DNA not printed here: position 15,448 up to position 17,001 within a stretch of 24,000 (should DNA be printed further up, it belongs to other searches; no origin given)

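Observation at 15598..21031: Self-contained five-gene CDP-sugar modification and transfer cassette with no export or polymerisation partners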

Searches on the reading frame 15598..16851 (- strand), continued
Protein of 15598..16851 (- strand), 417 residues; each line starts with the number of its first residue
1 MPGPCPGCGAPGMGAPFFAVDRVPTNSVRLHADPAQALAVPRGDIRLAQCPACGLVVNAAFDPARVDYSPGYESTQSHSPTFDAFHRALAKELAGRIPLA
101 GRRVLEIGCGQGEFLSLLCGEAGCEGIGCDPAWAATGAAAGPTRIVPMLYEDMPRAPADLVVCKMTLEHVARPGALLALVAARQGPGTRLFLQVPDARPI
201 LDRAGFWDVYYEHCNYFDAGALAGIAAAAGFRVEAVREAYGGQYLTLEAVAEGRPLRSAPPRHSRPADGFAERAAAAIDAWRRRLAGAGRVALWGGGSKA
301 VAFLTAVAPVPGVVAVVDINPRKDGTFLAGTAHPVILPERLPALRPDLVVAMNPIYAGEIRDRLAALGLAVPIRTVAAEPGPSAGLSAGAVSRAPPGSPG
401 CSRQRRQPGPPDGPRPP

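Call 22: find_related_loci(query=A1, collection=genome_contigs, flank=10000)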
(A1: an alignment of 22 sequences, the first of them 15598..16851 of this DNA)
Query A1 (417 aa) in genome_contigs; peptide patterns used: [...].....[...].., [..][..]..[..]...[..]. (x = any residue, [..] = any of these).
600 stretches matched a pattern (row limit reached: there are more); 438 encode a relative of the query (tblastn E <= 1e-3); the best 80 are kept; 80 distinct loci.
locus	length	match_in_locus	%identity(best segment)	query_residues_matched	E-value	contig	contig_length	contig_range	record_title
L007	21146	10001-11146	45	4-370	7e-98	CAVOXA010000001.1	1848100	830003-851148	MAG: uncultured Chloroflexia bacterium isolate MFD09964.bin.2.208 genome assembly, contig: contig_11159, whole genome sh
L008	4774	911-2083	43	1-376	2e-96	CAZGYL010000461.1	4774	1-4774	MAG TPA_asm: uncultured Planctomycetia bacterium isolate binchicken_co6_198 genome assembly, contig: NODE_24330_length_4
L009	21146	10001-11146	42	5-370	5e-96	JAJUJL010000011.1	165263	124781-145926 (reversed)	MAG: Chloroflexota bacterium isolate bin116 k141_9124_length_165263_cov_24.4858, whole genome shotgun sequence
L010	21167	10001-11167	43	5-378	7e-96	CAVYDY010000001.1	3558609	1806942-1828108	MAG: uncultured Chloroflexia bacterium isolate MFD03804.bin.2.16 genome assembly, contig: contig_1187, whole genome shot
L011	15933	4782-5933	43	5-375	3e-94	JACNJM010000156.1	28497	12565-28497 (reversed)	MAG: Anaerolineae bacterium isolate NIOZ-UU35 NIOZ-UU_NODE_1866_length_28497_cov_12.9728, whole genome shotgun sequence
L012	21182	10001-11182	44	4-376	3e-94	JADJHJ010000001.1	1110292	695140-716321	MAG: Candidatus Promineofilum glycogenicum isolate Ega_BAT3C.159 tig00000465-10-11073970, whole genome shotgun sequence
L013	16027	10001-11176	40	5-380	2e-89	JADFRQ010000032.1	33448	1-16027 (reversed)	MAG: Chloroflexota bacterium isolate B88T1L10 B88T1L10_NODE1444, whole genome shotgun sequence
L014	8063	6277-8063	42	4-387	3e-93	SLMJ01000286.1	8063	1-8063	MAG: Thermomicrobiaceae bacterium isolate CSSed165cm_354 CSSed16-5cm-38573, whole genome shotgun sequence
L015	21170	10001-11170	40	5-379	4e-93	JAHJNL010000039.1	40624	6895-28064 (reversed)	MAG: Proteobacteria bacterium isolate Old_saline_glass_biofilm.mb.15 Old_saline_glass_b.mb.15_k141_17237, whole genome s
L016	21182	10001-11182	45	1-379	4e-93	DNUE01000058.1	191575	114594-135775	MAG TPA_asm: Desulfobulbaceae bacterium isolate UBA10518 contig_1467, whole genome shotgun sequence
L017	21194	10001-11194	41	5-387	7e-93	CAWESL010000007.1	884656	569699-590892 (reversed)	MAG: Ignavibacteriota bacterium isolate MFD01872.bin.1.311 genome assembly, contig: contig_125022, whole genome shotgun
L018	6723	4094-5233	44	3-370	2e-92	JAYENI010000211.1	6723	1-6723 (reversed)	MAG: Pseudomonadota bacterium isolate MAG059 MAG059_211, whole genome shotgun sequence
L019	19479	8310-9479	38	1-373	5e-92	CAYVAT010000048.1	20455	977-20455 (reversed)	MAG TPA_asm: uncultured Eubacteriales bacterium isolate binchicken_co178_256 genome assembly, contig: NODE_3467_length_2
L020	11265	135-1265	40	4-369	7e-92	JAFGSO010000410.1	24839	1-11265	MAG: Calditrichaeota bacterium isolate Zod_Metabat.906 k87_7428977, whole genome shotgun sequence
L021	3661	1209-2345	41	5-369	8e-93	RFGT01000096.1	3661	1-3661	MAG: Nitrospirae bacterium isolate J031 k99_464761, whole genome shotgun sequence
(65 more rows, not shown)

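Call 25: find_encoding_contigs(protein=P0138, flank=10000, max_places=2)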
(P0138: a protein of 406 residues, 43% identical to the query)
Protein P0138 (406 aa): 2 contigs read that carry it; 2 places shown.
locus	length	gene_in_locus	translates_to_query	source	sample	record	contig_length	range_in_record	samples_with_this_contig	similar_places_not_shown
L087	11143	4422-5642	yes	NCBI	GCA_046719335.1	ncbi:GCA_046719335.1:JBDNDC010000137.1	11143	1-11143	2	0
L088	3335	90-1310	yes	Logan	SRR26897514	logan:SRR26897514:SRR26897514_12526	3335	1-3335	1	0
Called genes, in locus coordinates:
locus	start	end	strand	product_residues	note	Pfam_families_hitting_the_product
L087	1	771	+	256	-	PF00535:Glycos_transf_2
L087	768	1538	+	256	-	PF00483:NTP_transferase, PF12804:NTP_transf_3 (weak)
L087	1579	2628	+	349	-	PF01073:3Beta_HSD, PF01370:Epimerase, PF04321:RmlD_sub_bind, PF16363:GDP_Man_Dehyd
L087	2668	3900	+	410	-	PF08421:Methyltransf_13, PF13489:Methyltransf_23, PF08241:Methyltransf_11 (weak), PF08242:Methyltransf_12, PF08484:Methyltransf_14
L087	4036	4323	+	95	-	-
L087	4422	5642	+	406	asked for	PF13489:Methyltransf_23, PF08241:Methyltransf_11 (weak), PF08242:Methyltransf_12 (faint), PF13649:Methyltransf_25 (faint), PF08484:Methyltransf_14, PF22674:C2185-like_N (weak)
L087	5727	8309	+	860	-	-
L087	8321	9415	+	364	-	PF00534:Glycos_transf_1, PF13524:Glyco_trans_1_2 (weak), PF13692:Glyco_trans_1_4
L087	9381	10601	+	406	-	PF13489:Methyltransf_23, PF08241:Methyltransf_11 (weak), PF08242:Methyltransf_12 (weak), PF13649:Methyltransf_25 (weak), PF08484:Methyltransf_14, PF22674:C2185-like_N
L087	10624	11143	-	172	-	PF14885:GHL15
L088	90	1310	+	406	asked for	PF13489:Methyltransf_23, PF08241:Methyltransf_11 (weak), PF08242:Methyltransf_12 (faint), PF13649:Methyltransf_25 (faint), PF08484:Methyltransf_14, PF22674:C2185-like_N (weak)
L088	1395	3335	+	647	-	?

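Call 26: find_encoding_contigs(protein=P0088, flank=10000, max_places=1)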
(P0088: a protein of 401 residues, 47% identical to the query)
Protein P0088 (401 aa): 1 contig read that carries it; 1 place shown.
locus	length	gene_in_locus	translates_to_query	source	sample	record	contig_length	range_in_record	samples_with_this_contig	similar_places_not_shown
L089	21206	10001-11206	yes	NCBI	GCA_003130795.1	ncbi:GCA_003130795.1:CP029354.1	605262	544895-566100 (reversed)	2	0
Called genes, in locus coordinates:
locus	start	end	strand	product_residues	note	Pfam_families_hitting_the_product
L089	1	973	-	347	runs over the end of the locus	PF01419:Jacalin (faint)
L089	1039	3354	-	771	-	PF02706:Wzz, PF13807:GNVR (weak), PF01656:CbiA (weak), PF13614:AAA_31 (weak)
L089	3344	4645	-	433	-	PF13489:Methyltransf_23, PF08484:Methyltransf_14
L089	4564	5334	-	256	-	PF00483:NTP_transferase, PF12804:NTP_transf_3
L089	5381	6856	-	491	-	PF13727:CoA_binding_3, PF02397:Bac_transf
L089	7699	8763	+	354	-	PF01073:3Beta_HSD, PF01370:Epimerase, PF04321:RmlD_sub_bind, PF13460:NAD_binding_10 (weak), PF16363:GDP_Man_Dehyd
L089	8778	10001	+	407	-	PF08421:Methyltransf_13, PF13489:Methyltransf_23, PF08242:Methyltransf_12, PF08484:Methyltransf_14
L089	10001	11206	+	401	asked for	PF13489:Methyltransf_23, PF08484:Methyltransf_14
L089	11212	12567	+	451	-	PF20706:GT4-conflict, PF00534:Glycos_transf_1, PF13692:Glyco_trans_1_4, PF13524:Glyco_trans_1_2 (weak)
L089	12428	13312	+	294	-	PF13578:Methyltransf_24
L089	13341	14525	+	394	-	PF13439:Glyco_transf_4, PF00534:Glycos_transf_1, PF13692:Glyco_trans_1_4, PF13524:Glyco_trans_1_2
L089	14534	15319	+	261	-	PF03808:Glyco_tran_WecG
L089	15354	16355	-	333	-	PF13506:Glyco_transf_21 (weak), PF00535:Glycos_transf_2, PF13641:Glyco_tranf_2_3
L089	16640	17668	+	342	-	PF01073:3Beta_HSD (weak), PF01370:Epimerase, PF07993:NAD_binding_4 (faint), PF13460:NAD_binding_10 (weak), PF16363:GDP_Man_Dehyd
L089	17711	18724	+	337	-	PF02353:CMAS, PF07021:MetW, PF13489:Methyltransf_23, PF13847:Methyltransf_31, PF08241:Methyltransf_11, PF08242:Methyltransf_12, PF13649:Methyltransf_25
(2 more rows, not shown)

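Call 27: find_encoding_contigs(protein=P0033, flank=10000, max_places=1)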
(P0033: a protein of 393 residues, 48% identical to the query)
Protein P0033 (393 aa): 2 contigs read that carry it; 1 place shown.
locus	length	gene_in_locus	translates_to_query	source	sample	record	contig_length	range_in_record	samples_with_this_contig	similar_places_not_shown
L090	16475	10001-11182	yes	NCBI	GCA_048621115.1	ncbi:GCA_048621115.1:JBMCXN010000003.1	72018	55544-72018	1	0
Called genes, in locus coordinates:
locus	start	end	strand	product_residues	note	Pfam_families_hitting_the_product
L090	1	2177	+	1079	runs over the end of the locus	PF00873:ACR_tran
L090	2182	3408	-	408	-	-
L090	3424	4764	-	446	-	PF12708:Pect-lyase_RHGA_epim (faint), PF22842:Pel9A-like_beta_helix, PF05048:NosD, PF13229:Beta_helix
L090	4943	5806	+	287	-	PF05853:BKACE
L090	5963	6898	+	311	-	PF13641:Glyco_tranf_2_3, PF00535:Glycos_transf_2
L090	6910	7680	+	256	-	PF00483:NTP_transferase, PF12804:NTP_transf_3 (weak)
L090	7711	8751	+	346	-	PF01073:3Beta_HSD, PF01370:Epimerase, PF04321:RmlD_sub_bind, PF16363:GDP_Man_Dehyd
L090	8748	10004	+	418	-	PF08421:Methyltransf_13, PF13489:Methyltransf_23, PF08242:Methyltransf_12 (faint), PF08484:Methyltransf_14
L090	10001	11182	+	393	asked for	PF13489:Methyltransf_23, PF08484:Methyltransf_14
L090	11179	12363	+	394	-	PF13489:Methyltransf_23, PF08241:Methyltransf_11, PF08242:Methyltransf_12 (weak), PF13649:Methyltransf_25 (weak), PF08484:Methyltransf_14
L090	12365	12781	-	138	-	PF13279:4HBT_2, PF03061:4HBT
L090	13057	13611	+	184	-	PF13453:Zn_ribbon_TFIIB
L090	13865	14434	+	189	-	-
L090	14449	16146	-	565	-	-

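Call 36: search_solved_structures(query=window:15598-16851:-, max_evalue=0.000001, show_alignments=4)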
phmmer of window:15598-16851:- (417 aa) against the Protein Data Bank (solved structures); distinct sequences matched with E-value up to 0.000001: 4.
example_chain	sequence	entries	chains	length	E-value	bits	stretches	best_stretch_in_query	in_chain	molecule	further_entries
4rv9_A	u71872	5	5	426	2.2e-09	40.4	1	31-256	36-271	D-mycarose 3-C-methyltransferase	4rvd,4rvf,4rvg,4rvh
5t64_A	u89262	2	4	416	2.6e-09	40.1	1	45-244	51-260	Sugar 3-C-methyl transferase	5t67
5t6b_A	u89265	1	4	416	1.8e-08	37.4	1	45-244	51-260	Sugar 3-C-methyl transferase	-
3ndi_A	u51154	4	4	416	5e-07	32.6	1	46-245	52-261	Methyltransferase | TcaB9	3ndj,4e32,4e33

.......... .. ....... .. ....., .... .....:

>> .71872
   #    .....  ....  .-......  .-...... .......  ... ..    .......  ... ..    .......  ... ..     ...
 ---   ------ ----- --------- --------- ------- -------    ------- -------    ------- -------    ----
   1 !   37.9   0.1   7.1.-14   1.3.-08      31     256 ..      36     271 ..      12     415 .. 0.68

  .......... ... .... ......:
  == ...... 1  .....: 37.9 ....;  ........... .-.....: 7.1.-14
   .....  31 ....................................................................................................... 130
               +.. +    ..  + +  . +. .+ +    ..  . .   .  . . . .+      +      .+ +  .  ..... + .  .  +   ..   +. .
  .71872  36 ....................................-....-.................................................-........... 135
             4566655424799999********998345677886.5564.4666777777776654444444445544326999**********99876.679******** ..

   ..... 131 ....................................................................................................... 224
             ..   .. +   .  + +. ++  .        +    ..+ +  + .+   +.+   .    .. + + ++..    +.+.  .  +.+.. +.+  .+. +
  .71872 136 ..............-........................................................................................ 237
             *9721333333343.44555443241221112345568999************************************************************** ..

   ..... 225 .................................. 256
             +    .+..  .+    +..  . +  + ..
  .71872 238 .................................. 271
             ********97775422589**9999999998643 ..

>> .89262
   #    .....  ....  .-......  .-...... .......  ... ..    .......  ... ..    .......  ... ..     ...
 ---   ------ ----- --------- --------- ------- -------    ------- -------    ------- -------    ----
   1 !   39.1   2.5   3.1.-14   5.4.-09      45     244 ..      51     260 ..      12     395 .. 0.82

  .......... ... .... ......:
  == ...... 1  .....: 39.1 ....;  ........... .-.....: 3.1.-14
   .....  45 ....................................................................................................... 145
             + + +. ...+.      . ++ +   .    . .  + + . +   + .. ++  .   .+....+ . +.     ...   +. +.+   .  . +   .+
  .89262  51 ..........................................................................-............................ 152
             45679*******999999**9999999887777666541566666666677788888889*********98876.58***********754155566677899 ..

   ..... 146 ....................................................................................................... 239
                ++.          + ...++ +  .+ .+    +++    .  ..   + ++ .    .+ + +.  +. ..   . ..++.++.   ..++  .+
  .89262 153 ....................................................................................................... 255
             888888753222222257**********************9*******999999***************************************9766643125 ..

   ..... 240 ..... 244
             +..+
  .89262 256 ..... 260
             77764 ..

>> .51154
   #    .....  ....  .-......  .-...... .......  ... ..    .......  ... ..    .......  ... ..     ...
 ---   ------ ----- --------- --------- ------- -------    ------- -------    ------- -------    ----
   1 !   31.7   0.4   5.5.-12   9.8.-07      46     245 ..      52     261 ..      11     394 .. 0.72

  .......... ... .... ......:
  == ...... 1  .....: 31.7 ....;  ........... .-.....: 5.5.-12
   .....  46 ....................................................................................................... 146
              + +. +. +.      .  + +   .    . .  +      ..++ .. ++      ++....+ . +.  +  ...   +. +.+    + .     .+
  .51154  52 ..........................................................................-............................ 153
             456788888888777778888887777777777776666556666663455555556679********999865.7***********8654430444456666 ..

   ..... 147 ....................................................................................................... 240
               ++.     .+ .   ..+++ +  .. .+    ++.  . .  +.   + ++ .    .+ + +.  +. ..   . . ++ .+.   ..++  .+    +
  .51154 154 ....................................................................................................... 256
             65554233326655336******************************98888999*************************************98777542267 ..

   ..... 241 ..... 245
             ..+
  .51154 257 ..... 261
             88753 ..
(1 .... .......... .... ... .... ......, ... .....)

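Call 39: search_protein_families(library=pfam, proteins=[P0138, L090:11179-12363:+, L090:5963-6898:+, L087:5727-8309:+], max_evalue=0.01)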
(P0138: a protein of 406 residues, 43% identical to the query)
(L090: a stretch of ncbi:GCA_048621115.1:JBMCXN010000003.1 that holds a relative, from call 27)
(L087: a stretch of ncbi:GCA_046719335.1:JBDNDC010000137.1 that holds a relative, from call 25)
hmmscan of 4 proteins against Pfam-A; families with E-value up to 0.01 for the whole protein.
P0138 (406 aa): 8 families
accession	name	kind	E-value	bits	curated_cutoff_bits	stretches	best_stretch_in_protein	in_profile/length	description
PF13489.12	Methyltransf_23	-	2.1e-23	83.3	27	1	84-241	3-163/164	Methyltransferase domain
PF08484.17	Methyltransf_14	-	5.3e-16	59.3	23.5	1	278-383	42-148/160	C-methyltransferase C-terminal domain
PF08241.18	Methyltransf_11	-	3.3e-07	31.3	21.2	1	105-188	1-87/95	Methyltransferase domain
PF08242.18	Methyltransf_12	-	8.3e-06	26.9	30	1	105-188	1-92/98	Methyltransferase domain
PF13649.12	Methyltransf_25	-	1.5e-05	26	27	1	104-188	1-93/97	Methyltransferase domain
PF01728.25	FtsJ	-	0.00015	22.2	24.1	1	93-170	12-100/181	FtsJ-like methyltransferase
PF13847.12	Methyltransf_31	-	0.0016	18.6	27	1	101-188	4-101/145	Methyltransferase domain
PF08421.16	Methyltransf_13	-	0.0031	18.1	31.3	1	6-56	1-50/62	Putative zinc binding domain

L090:11179-12363:+ (394 aa): 8 families
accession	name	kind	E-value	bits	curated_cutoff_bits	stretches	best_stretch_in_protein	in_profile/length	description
PF13489.12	Methyltransf_23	-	2.2e-18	67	27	1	86-238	9-161/164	Methyltransferase domain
PF08484.17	Methyltransf_14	-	1e-15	58.3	23.5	1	276-380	43-148/160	C-methyltransferase C-terminal domain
PF08241.18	Methyltransf_11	-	2.8e-10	41.1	21.2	1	107-186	2-86/95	Methyltransferase domain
PF13649.12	Methyltransf_25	-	1.4e-07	32.5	27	1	105-187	1-93/97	Methyltransferase domain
PF08242.18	Methyltransf_12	-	9.1e-07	30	30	1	107-187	2-92/98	Methyltransferase domain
PF08421.16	Methyltransf_13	-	8.5e-05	23.1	31.3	1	7-62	1-55/62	Putative zinc binding domain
PF07021.18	MetW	-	0.0001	22.4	21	1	98-185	10-100/193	Methionine biosynthesis protein MetW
PF01728.25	FtsJ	-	0.0029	18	24.1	1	101-148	21-71/181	FtsJ-like methyltransferase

L090:5963-6898:+ (311 aa): 5 families
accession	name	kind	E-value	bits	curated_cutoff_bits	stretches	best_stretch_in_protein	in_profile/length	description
PF00535.33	Glycos_transf_2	-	4.9e-26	92.1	23.3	1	12-147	1-132/168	Glycosyl transferase family 2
PF13641.12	Glyco_tranf_2_3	-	1.1e-08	35.9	27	1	9-132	1-127/230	Glycosyltransferase like family 2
PF13704.12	Glyco_tranf_2_4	-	5.4e-05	24.1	27.5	1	18-102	1-75/98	Glycosyl transferase family 2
PF10111.15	Glyco_tranf_2_2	-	0.0035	17.3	27.3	1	37-123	28-120/276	Glycosyltransferase like family 2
PF12804.13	NTP_transf_3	-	0.0081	16.8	27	0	16-146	20-128/160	MobA-like NTP transferase domain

L087:5727-8309:+ (860 aa): 8 families
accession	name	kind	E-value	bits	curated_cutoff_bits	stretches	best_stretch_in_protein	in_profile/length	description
PF16656.11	Pur_ac_phosph_N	-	1.2e-12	48.7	30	2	36-118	3-93/93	Purple acid Phosphatase, N-terminal domain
PF00041.27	fn3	-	1.6e-10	41.5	25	1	39-116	8-83/84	Fibronectin type III domain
PF07081.18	DUF1349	-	7.6e-05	22.9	32.4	1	197-341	41-175/179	Protein of unknown function (DUF1349)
PF17851.8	GH43_C2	-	0.00018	21.7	22.7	1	147-322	2-182/203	Beta xylosidase C-terminal Concanavalin A-like domain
PF13356.12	Arm-DNA-bind_3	-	0.0023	18.5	27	0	479-516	16-50/83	Arm DNA-binding domain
PF25059.1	FN3_DSCAM-DSCAML_C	-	0.0026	18.5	39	0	81-112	44-75/89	DSCAM/DSCAML C-terminal Fn3-like domain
PF16655.11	PhoD_N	-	0.0034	18.3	30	0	399-431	50-82/90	PhoD-like phosphatase, N-terminal domain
PF22352.2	K319L-like_PKD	-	0.005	17.3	27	0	399-436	41-77/84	K319L-like, PKD domain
